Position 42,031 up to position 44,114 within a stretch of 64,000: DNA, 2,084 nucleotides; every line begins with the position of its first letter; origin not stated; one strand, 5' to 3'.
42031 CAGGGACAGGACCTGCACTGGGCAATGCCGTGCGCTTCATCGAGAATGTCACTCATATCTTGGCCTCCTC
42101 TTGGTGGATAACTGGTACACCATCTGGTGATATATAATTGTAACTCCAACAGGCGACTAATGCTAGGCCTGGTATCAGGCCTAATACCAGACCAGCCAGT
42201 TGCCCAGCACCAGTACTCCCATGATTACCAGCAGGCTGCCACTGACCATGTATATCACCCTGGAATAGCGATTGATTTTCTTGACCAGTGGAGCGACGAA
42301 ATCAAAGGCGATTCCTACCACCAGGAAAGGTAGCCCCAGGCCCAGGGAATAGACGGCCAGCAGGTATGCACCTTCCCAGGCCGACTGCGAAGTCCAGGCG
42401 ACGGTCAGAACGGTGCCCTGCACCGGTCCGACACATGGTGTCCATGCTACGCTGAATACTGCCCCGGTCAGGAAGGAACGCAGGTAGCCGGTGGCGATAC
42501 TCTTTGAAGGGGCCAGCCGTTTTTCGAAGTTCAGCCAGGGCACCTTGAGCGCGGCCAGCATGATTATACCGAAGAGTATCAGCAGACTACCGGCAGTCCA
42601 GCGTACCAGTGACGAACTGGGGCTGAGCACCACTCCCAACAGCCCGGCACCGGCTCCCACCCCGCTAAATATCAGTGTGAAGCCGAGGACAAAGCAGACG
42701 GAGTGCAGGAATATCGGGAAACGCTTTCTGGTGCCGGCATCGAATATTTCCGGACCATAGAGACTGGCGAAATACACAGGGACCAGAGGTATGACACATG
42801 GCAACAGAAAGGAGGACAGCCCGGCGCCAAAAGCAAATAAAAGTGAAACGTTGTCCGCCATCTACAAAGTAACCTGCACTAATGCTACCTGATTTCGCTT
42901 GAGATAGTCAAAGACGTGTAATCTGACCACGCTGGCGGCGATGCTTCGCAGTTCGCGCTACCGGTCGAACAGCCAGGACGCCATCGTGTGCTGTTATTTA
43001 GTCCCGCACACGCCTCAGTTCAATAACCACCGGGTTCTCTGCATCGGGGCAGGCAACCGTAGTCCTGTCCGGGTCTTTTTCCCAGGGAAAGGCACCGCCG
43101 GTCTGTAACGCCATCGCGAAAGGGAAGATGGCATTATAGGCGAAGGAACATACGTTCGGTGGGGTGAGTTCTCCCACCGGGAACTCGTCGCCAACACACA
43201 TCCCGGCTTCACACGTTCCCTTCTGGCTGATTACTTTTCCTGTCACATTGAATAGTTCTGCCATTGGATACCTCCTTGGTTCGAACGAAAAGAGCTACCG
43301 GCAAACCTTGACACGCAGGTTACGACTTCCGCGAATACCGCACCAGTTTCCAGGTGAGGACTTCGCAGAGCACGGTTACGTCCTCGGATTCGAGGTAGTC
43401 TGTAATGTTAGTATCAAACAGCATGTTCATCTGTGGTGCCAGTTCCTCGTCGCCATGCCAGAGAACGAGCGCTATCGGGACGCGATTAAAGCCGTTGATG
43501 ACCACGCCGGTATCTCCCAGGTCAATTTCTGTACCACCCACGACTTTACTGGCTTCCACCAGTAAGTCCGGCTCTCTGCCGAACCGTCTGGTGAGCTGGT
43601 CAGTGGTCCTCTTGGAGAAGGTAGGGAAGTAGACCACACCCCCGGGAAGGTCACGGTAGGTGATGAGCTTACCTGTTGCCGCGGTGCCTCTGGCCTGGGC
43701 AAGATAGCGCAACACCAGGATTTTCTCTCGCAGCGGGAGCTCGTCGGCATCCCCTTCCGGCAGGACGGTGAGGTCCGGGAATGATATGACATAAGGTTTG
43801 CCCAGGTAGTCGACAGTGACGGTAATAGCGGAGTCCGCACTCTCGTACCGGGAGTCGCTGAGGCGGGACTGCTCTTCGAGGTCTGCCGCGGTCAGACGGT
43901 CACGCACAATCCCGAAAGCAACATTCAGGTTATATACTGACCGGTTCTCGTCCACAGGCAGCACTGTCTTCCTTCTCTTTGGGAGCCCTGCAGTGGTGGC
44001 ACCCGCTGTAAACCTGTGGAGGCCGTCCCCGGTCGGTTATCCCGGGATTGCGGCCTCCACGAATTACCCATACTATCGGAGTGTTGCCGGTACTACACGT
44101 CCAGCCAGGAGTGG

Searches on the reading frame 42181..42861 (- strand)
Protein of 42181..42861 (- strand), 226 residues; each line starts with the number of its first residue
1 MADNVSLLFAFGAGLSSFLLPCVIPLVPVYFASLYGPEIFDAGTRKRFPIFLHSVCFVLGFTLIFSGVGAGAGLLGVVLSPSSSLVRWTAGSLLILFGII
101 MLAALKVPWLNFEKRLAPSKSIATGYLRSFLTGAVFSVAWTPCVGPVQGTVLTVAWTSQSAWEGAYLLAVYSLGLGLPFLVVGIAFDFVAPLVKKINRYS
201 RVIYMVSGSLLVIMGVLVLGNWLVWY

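Call 44: search_protein_families(library=pfam, proteins=[window:42181-42861:-], max_evalue=0.0001)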
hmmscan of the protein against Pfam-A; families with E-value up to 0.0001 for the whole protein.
window:42181-42861:- (226 aa): 2 families
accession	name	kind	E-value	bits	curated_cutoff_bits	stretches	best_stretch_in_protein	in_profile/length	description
PF02683.22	DsbD_TM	-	8.6e-17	61.6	27.1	1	6-218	4-214/219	Cytochrome C biogenesis protein transmembrane domain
PF13386.12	DsbD_2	-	1.4e-11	45.2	24.9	1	11-216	3-198/199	Cytochrome C biogenesis protein transmembrane region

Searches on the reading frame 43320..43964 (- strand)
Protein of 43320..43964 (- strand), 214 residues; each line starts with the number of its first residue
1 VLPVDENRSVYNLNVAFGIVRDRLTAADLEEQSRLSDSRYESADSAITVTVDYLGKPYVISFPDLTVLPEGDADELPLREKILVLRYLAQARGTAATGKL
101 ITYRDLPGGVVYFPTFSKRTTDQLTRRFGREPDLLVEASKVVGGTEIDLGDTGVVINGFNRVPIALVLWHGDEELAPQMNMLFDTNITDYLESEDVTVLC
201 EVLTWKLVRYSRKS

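Call 44: search_protein_families(library=pfam, proteins=[window:43320-43964:-], max_evalue=0.0001)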
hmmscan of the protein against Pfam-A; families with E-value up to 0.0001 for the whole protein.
window:43320-43964:- (214 aa): 1 family
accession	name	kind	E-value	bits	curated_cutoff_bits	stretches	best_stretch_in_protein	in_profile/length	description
PF12654.12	DUF3786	-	2.9e-46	157.6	27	1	28-204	1-174/176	Domain of unknown function (DUF3786)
